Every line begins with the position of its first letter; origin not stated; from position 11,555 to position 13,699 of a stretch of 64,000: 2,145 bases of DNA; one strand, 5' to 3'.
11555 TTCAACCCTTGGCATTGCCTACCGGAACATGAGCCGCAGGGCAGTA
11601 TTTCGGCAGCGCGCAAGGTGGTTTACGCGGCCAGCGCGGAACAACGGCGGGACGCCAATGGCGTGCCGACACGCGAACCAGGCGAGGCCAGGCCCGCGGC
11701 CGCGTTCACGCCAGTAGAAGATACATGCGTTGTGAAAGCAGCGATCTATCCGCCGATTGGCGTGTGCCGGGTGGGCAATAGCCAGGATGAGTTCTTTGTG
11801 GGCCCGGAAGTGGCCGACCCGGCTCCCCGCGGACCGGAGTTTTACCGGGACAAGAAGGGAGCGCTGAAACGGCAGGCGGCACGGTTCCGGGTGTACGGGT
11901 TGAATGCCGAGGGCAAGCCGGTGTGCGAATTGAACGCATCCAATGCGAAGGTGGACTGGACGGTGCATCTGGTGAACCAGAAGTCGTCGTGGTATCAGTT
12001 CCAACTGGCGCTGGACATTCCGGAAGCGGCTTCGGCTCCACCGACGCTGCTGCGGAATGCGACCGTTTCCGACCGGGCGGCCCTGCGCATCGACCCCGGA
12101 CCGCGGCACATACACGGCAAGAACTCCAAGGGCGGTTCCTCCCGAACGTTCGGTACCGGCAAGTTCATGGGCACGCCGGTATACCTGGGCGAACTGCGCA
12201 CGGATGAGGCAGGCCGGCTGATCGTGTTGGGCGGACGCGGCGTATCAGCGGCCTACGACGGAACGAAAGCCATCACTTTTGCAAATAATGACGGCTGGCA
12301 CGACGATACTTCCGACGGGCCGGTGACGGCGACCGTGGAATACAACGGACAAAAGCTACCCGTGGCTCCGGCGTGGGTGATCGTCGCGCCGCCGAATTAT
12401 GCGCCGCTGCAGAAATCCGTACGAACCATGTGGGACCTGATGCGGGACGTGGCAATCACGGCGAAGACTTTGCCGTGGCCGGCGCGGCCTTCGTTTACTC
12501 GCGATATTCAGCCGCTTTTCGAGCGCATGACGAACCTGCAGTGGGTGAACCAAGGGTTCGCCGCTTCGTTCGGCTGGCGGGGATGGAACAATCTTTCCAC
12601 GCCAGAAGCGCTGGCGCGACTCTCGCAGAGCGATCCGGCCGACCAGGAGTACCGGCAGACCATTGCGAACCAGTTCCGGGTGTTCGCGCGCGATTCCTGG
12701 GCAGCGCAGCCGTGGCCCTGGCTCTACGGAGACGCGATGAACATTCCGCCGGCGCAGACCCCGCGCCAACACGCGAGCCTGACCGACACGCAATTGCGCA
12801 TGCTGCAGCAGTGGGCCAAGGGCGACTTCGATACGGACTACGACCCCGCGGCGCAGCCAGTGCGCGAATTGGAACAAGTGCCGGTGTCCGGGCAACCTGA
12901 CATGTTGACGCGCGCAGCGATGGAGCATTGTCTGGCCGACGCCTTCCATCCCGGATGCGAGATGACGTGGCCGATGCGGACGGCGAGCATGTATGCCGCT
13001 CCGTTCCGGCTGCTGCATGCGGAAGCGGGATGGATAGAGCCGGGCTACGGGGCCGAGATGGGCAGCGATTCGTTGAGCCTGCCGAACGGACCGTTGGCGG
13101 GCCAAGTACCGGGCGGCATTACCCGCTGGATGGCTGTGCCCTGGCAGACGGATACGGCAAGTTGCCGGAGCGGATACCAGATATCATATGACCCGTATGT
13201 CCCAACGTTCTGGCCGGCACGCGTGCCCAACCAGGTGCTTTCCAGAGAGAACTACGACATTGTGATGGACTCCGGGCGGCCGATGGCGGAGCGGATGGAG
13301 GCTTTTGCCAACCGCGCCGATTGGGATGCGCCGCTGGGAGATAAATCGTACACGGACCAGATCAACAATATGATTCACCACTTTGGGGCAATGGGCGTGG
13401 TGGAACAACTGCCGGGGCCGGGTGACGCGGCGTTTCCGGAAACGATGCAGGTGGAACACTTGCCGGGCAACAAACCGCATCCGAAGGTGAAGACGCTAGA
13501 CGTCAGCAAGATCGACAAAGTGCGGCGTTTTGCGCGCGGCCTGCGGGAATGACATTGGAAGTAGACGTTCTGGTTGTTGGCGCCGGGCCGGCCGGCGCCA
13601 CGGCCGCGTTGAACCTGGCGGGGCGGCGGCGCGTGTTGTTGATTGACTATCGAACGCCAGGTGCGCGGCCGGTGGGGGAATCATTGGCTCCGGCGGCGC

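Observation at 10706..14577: Catalase-related haem domain fused to a LodA/GoxA-type CTQ quinoprotein oxidase, with its LodB-type flavoprotein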

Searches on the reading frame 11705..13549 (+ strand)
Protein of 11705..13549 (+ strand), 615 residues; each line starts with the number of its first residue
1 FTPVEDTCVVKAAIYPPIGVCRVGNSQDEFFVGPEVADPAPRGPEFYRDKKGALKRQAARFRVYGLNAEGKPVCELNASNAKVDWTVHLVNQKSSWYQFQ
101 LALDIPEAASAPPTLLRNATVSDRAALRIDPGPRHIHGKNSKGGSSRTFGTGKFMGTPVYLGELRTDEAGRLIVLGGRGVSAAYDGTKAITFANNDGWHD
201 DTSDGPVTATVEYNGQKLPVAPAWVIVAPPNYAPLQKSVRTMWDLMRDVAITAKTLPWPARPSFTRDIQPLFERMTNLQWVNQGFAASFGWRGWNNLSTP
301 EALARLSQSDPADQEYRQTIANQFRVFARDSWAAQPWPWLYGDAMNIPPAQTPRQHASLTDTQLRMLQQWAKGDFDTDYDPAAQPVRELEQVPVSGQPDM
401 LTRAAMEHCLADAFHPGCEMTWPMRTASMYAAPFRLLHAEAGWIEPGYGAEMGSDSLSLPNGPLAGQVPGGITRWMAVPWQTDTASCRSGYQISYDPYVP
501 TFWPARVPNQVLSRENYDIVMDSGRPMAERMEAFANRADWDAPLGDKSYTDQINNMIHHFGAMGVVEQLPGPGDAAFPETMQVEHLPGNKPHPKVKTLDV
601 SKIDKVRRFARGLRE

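Call 8: search_solved_structures(query=window:11705-13549:+, max_evalue=0.001, show_alignments=2)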
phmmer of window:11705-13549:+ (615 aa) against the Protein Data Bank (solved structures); distinct sequences matched with E-value up to 0.001: 11.
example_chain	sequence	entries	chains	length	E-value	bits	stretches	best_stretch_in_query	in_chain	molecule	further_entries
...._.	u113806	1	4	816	2.1e-40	142.2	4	160-326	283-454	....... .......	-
6byw_B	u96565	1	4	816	2.5e-40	142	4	160-326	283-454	GoxA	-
6ufq_A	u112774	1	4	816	1.2e-39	139.7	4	160-326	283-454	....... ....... GoxA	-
6ubr_B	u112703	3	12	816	3.2e-39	138.4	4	160-326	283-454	Uncharacterized protein | Uncharacterized protein GoxA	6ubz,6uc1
6vl7_A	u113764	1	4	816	8.1e-39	137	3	160-326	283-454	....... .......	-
6eer_A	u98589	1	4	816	9e-39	136.9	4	160-326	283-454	GoxA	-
6vmf_A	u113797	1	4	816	9.2e-39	136.8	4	160-326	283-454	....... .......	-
2ymw_A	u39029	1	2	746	2.2e-38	135.6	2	12-283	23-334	L-LYSINE 6-OXIDASE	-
6ubn_A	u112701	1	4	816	3e-38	135.2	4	160-326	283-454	Quinoprotein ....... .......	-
3weu_A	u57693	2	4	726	3.7e-38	134.8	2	13-283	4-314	L-lysine 6-oxidase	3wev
6vmw_B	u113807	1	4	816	8.5e-38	133.6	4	160-326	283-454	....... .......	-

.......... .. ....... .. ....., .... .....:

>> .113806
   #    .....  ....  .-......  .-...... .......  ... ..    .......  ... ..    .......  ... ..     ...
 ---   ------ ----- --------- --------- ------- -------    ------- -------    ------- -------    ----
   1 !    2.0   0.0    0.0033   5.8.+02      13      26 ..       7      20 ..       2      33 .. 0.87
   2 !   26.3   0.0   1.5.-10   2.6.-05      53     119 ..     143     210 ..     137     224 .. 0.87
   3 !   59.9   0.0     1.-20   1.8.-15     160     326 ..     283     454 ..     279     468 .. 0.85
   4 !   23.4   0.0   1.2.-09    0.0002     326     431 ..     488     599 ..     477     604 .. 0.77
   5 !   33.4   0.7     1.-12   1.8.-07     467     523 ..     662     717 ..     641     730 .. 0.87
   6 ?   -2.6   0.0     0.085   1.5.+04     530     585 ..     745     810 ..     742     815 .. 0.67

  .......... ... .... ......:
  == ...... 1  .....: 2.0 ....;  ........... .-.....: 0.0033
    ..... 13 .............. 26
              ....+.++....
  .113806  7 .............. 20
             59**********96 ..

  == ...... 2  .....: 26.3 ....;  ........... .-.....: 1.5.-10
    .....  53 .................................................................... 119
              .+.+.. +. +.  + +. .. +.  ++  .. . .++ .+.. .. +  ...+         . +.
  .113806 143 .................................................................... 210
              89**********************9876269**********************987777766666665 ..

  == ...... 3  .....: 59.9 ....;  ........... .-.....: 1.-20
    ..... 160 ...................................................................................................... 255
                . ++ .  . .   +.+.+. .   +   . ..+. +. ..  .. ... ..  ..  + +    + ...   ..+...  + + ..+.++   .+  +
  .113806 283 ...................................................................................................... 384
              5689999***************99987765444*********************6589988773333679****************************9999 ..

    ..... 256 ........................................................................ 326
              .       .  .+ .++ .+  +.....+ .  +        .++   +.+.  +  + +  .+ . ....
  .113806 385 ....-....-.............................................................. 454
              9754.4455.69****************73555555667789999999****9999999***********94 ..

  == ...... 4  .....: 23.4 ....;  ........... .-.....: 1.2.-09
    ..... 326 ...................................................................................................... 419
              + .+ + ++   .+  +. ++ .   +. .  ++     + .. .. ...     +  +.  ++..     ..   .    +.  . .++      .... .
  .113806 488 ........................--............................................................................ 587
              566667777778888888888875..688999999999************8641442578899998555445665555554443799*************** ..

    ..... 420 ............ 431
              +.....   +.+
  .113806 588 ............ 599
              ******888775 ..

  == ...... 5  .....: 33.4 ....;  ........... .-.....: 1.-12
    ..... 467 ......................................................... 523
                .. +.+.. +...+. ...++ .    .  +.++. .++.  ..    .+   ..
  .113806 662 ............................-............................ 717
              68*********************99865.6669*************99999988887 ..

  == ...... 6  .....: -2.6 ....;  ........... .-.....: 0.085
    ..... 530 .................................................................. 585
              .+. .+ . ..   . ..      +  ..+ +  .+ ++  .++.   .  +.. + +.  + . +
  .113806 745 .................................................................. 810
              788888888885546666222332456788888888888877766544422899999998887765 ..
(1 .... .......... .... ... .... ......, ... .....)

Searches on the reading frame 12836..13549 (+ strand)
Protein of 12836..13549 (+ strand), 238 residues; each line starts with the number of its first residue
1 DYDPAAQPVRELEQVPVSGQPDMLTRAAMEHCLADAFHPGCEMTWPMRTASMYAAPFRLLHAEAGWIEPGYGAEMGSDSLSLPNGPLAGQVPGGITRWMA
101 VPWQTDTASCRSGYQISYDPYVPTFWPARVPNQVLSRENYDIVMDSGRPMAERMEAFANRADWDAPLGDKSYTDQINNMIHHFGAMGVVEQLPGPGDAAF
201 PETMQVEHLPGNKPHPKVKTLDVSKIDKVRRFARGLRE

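Call 48: search_dna_similar(query=window:12836-13549:+, collection=plasmids, mode=protein, max_rows=40, rows=spread, max_evalue=0.001)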
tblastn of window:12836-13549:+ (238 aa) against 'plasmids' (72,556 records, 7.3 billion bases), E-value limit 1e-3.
Records with a match: 47; places in all: 48; records where one place covers at least 80% of the query: 38.
Best place of each record, by identity: 60-80% 2; <60% 45.
By first word of the organism name: Ralstonia 15; Azospirillum 6; Bradyrhizobium 4; Mesorhizobium 4; Rhizobium 3; Mycetohabitans 3; Embleya 2; Sinorhizobium 2; Martelella 2; Paraburkholderia 2; and 4 more.
By predicted mobility (MOB-suite, as given by PLSDB): non-mobilizable 24; mobilizable 13; conjugative 10.
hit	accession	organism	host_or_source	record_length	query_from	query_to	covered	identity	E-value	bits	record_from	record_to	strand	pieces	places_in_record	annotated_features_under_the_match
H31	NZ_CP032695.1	Rhizobium jaguaris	Calliandra grandiflora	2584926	1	236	99%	60.6%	5e-89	293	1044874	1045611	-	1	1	none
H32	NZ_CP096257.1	Bradyrhizobium barranii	Glycine max cv. AC Glengarry,Cell ...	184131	1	237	100%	57.3%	1e-80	270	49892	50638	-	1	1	LodA/GoxA family CTQ-dependent oxidase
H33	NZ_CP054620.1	Azospirillum oryzae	cell culture,soil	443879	11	237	95%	58.4%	3e-92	303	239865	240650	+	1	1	LodA/GoxA family CTQ-dependent oxidase | NAD(P)/FAD-dependent oxidoreductase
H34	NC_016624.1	Azospirillum lipoferum 4B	-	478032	11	236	95%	57.5%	5e-90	296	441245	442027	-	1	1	LodA/GoxA family CTQ-dependent oxidase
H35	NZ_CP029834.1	Azospirillum ramasamyi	single cell,Cow dung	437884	11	237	95%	56.5%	2e-89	294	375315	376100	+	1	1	LodA/GoxA family CTQ-dependent oxidase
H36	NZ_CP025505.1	Rhizobium leguminosarum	Pisum sativum,pea nodule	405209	1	236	99%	47.7%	7e-60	210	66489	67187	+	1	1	LodA/GoxA family CTQ-dependent oxidase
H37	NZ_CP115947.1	Ralstonia solanacearum MolK2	Musa sp.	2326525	1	219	92%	48.4%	1e-59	209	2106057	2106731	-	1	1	record has no annotation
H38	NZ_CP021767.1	Ralstonia solanacearum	Solanum lycopersicum,Tomato with ...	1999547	1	219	92%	48.4%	1e-59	209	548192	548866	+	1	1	none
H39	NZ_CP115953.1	Ralstonia solanacearum CFBP2957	Solanum lycopersicum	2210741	1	219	92%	48.4%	1e-59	209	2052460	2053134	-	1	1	none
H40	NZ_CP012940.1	Ralstonia solanacearum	plantain,cell culture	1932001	1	219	92%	48.4%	1e-59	209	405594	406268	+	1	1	none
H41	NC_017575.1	Ralstonia solanacearum Po82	-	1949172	1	219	92%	48.4%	1e-59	209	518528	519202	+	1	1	none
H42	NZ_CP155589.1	Ralstonia solanacearum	Musa sp.,cell culture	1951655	1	219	92%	48.4%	1e-59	209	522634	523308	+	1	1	none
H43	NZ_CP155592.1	Ralstonia solanacearum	Musa sp.,cell culture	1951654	1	219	92%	48.4%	1e-59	209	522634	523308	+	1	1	none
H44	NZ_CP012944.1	Ralstonia solanacearum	Cucumis sativus,cell culture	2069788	1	219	92%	48.4%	1e-59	209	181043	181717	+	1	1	none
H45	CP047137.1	Ralstonia solanacearum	Potato,Single cell,tuber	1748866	1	219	92%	48.4%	2e-59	209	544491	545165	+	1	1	catalase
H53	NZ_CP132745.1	Mycetohabitans endofungorum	-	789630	11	233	94%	34.1%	1e-33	134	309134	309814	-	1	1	LodA/GoxA family CTQ-dependent oxidase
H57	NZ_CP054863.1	Martelella sp. NC20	single cell,Soudan mine sediment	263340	3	212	88%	34.1%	5e-25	110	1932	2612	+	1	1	goxA: CTQ-dependent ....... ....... GoxA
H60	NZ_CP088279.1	Bradyrhizobium barranii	Glycine max cv. AC Glengarry,cell ...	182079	11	207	83%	34.4%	4e-31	127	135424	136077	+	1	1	LodA/GoxA family CTQ-dependent oxidase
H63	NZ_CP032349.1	Azospirillum brasilense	soil sample,Agricultural field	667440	22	213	81%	28.8%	3e-10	67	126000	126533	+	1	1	LodA/GoxA family CTQ-dependent oxidase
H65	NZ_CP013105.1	Paraburkholderia caribensis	-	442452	12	149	58%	29.5%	2e-9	64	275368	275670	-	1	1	LodA/GoxA family CTQ-dependent oxidase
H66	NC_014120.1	Paraburkholderia atlantica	-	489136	16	135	50%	30.0%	8e-4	48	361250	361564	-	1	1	LodA/GoxA family CTQ-dependent oxidase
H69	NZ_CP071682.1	Rhizobium ruizarguesonis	lentil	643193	24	138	48%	28.1%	1e-4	50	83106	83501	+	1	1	LodA/GoxA family CTQ-dependent oxidase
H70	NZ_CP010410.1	Xanthomonas sacchari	cell culture,rice seeds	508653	16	112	41%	29.9%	9e-6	54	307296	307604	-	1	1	LodA/GoxA family CTQ-dependent oxidase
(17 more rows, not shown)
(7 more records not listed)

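Call 49: get_annotated_region(hit=H57, flank=2600)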
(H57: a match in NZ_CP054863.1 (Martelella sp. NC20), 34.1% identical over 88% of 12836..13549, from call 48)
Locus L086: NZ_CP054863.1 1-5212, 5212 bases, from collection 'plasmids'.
description: Martelella sp. NC20 plasmid unnamed2, complete sequence
organism: Martelella sp. NC20 (NCBI taxid 2740298)
taxonomy: Bacteria; Pseudomonadota; Alphaproteobacteria; Hyphomicrobiales; Aurantimonadaceae; Martelella; Martelella sp. NC20
host: -; source: single cell,Soudan mine sediment; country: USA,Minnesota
typing (MOB-suite, as given by PLSDB): mobilizable; replicon rep_cluster_354; relaxase MOBQ
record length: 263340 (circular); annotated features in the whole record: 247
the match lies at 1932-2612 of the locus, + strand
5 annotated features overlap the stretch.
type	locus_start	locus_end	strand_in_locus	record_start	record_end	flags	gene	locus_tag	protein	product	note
CDS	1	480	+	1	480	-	-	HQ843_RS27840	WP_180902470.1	hypothetical protein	-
CDS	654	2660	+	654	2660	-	goxA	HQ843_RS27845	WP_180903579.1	CTQ-dependent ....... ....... GoxA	-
CDS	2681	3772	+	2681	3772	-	goxB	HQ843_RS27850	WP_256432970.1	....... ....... maturase GoxB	-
CDS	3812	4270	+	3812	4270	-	-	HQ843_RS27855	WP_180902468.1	RidA family protein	-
CDS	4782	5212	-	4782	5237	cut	-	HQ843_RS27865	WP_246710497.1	Lrp/AsnC family transcriptional regulator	-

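Call 50: get_annotated_region(hit=H63, flank=2600)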
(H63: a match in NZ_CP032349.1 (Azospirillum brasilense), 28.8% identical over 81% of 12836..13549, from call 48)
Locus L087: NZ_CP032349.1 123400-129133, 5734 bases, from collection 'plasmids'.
description: Azospirillum brasilense strain MTCC4039 plasmid p3, complete sequence
organism: Azospirillum brasilense (NCBI taxid 192)
taxonomy: Bacteria; Pseudomonadota; Alphaproteobacteria; Rhodospirillales; Azospirillaceae; Azospirillum; Azospirillum brasilense
host: -; source: soil sample,Agricultural field; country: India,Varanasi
typing (MOB-suite, as given by PLSDB): non-mobilizable
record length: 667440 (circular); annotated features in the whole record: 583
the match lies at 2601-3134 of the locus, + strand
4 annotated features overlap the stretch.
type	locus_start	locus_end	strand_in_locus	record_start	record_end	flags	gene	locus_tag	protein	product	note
CDS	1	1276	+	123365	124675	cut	-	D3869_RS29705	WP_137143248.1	ferritin-like protein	-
CDS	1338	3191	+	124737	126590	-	-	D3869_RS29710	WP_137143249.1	LodA/GoxA family CTQ-dependent oxidase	-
CDS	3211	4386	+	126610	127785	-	-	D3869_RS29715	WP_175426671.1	tryptophan 7-halogenase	-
CDS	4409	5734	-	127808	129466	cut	-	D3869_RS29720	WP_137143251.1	Hint domain-containing protein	-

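Call 51: get_annotated_region(hit=H65, flank=2600)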
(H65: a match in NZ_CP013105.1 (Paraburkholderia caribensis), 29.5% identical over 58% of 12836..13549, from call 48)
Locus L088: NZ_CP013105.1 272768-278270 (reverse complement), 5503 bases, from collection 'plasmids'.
description: Paraburkholderia caribensis strain MWAP64 plasmid 2, complete sequence
organism: Paraburkholderia caribensis (NCBI taxid 75105)
taxonomy: Bacteria; Pseudomonadota; Betaproteobacteria; Burkholderiales; Burkholderiaceae; Paraburkholderia; Paraburkholderia caribensis
host: -; source: -; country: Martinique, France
typing (MOB-suite, as given by PLSDB): non-mobilizable
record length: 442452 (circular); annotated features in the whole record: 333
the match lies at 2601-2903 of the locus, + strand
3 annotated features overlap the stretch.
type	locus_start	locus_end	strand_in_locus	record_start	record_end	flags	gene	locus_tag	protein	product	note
CDS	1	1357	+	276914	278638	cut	-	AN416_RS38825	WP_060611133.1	S53 family peptidase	GO:0006508 - proteolysis [Evidence IEA]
CDS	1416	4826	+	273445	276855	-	-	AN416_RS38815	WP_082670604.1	LodA/GoxA family CTQ-dependent oxidase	-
CDS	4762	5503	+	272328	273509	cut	-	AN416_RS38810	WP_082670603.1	NAD(P)/FAD-dependent oxidoreductase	-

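Call 52: get_annotated_region(hit=H66, flank=2600)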
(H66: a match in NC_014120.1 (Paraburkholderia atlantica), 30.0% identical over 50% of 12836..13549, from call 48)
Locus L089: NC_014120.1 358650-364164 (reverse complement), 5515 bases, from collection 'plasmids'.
description: Paraburkholderia atlantica plasmid pBC201, complete sequence
organism: Paraburkholderia atlantica (NCBI taxid 2654982)
taxonomy: Bacteria; Pseudomonadota; Betaproteobacteria; Burkholderiales; Burkholderiaceae; Paraburkholderia; Paraburkholderia atlantica
host: -; source: -; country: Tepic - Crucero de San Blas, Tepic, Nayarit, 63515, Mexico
typing (MOB-suite, as given by PLSDB): conjugative; relaxase MOBP,MOBP; mating-pair formation MPF_T
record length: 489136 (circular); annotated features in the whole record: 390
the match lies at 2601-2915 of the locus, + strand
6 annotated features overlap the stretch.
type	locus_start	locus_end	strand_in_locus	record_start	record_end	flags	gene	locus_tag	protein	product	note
CDS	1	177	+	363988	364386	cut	-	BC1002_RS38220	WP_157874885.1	hypothetical protein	-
CDS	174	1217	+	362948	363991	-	-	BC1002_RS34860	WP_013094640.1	cupin domain-containing protein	-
CDS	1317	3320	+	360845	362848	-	-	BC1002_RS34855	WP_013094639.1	LodA/GoxA family CTQ-dependent oxidase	-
CDS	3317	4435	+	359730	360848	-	-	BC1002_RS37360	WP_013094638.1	lycopene cyclase family protein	-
CDS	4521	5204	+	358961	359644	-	-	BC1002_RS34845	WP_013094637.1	response regulator transcription factor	GO:0000160 - phosphorelay signal transduction system [Evidence IEA]; GO:0006355 - regulation of DNA-templated ...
CDS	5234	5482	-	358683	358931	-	-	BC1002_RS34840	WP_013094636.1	hypothetical protein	-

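Call 53: get_annotated_region(hit=H69, flank=2600)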
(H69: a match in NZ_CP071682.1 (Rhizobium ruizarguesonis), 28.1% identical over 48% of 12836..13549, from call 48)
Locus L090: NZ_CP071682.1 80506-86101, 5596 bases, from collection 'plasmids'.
description: Rhizobium ruizarguesonis strain NZLR24 plasmid p4, complete sequence
organism: Rhizobium ruizarguesonis (NCBI taxid 2081791)
taxonomy: Bacteria; Pseudomonadota; Alphaproteobacteria; Hyphomicrobiales; Rhizobiaceae; Rhizobium; Rhizobium ruizarguesonis
host: -; source: lentil; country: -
typing (MOB-suite, as given by PLSDB): conjugative; replicon rep_cluster_471,rep_cluster_512; relaxase MOBP,MOBQ; mating-pair formation MPF_T
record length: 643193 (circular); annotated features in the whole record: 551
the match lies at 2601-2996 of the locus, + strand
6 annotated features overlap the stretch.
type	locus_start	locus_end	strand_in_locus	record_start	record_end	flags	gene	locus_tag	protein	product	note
CDS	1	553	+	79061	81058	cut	-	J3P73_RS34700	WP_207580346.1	tyrosinase family protein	-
CDS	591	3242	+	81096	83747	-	-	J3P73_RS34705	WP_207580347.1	LodA/GoxA family CTQ-dependent oxidase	-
CDS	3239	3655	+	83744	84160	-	-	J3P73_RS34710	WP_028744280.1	hypothetical protein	-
CDS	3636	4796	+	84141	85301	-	-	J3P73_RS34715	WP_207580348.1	FAD-dependent oxidoreductase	-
CDS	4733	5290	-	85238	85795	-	-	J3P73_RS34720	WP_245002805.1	DJ-1/PfpI family protein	-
CDS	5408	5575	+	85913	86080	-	-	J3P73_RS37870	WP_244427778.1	hypothetical protein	-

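Call 54: get_annotated_region(hit=H70, flank=2600)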
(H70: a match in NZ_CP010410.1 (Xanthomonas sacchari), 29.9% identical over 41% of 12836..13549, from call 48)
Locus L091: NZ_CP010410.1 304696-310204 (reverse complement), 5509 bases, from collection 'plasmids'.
description: Xanthomonas sacchari strain R1 plasmid unnamed, complete sequence
organism: Xanthomonas sacchari (NCBI taxid 56458)
taxonomy: Bacteria; Pseudomonadota; Gammaproteobacteria; Lysobacterales; Lysobacteraceae; Xanthomonas; Xanthomonas sacchari
host: -; source: cell culture,rice seeds; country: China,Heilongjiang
typing (MOB-suite, as given by PLSDB): non-mobilizable
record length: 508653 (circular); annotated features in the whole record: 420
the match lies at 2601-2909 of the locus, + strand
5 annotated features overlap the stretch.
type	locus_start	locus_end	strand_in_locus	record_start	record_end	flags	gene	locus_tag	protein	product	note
CDS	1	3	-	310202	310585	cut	-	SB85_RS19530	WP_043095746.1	hypothetical protein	-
CDS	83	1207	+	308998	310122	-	-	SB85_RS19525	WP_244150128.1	hypothetical protein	-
CDS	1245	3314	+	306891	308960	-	-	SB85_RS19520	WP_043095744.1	LodA/GoxA family CTQ-dependent oxidase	-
CDS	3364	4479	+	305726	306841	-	-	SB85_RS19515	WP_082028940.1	FAD-dependent monooxygenase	-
CDS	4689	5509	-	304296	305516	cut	-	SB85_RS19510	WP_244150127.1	hypothetical protein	-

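Call 55: get_annotated_region(hit=H53, flank=2600)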
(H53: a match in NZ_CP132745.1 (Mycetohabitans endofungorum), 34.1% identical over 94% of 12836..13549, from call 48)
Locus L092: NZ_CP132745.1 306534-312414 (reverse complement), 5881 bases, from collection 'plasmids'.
description: Mycetohabitans endofungorum strain B13/HKI 0402 plasmid unnamed1, complete sequence
organism: Mycetohabitans endofungorum (NCBI taxid 417203)
taxonomy: Bacteria; Pseudomonadota; Betaproteobacteria; Burkholderiales; Burkholderiaceae; Mycetohabitans; Mycetohabitans endofungorum
host: -; source: -; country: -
typing (MOB-suite, as given by PLSDB): non-mobilizable
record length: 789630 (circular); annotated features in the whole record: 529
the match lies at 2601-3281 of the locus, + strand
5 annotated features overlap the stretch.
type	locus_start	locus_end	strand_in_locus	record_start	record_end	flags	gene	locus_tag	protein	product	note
CDS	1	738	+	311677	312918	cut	-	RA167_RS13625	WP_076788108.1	hypothetical protein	-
CDS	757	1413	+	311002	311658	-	-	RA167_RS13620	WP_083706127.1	hypothetical protein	-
CDS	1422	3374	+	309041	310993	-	-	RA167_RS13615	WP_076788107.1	LodA/GoxA family CTQ-dependent oxidase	-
CDS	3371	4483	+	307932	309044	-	-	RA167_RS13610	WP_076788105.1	tryptophan 7-halogenase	-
CDS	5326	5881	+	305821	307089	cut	istA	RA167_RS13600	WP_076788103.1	IS21 family transposase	-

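Call 56: get_annotated_region(hit=H60, flank=2600)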
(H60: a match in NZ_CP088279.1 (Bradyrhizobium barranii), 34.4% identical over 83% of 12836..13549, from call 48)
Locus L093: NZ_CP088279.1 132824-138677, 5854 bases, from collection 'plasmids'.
description: Bradyrhizobium barranii subsp. barranii strain 323S2 plasmid pBb323S2c, complete sequence
organism: Bradyrhizobium barranii (NCBI taxid 2823807)
taxonomy: Bacteria; Pseudomonadota; Alphaproteobacteria; Hyphomicrobiales; Nitrobacteraceae; Bradyrhizobium; Bradyrhizobium barranii
host: -; source: Glycine max cv. AC Glengarry,cell culture; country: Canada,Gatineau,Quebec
typing (MOB-suite, as given by PLSDB): conjugative; replicon rep_cluster_507; relaxase MOBQ; mating-pair formation MPF_T
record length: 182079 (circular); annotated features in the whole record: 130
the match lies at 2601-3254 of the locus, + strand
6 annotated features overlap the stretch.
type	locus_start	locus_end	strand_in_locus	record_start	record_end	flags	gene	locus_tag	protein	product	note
CDS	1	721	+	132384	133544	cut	-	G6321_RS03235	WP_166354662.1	hypothetical protein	-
CDS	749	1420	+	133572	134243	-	-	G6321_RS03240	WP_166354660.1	hypothetical protein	-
CDS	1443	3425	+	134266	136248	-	-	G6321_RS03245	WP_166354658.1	LodA/GoxA family CTQ-dependent oxidase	-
CDS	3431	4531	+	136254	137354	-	-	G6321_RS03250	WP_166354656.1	FAD-dependent monooxygenase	-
CDS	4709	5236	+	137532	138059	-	-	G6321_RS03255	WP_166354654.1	hypothetical protein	-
CDS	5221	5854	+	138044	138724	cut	-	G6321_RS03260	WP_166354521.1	hypothetical protein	-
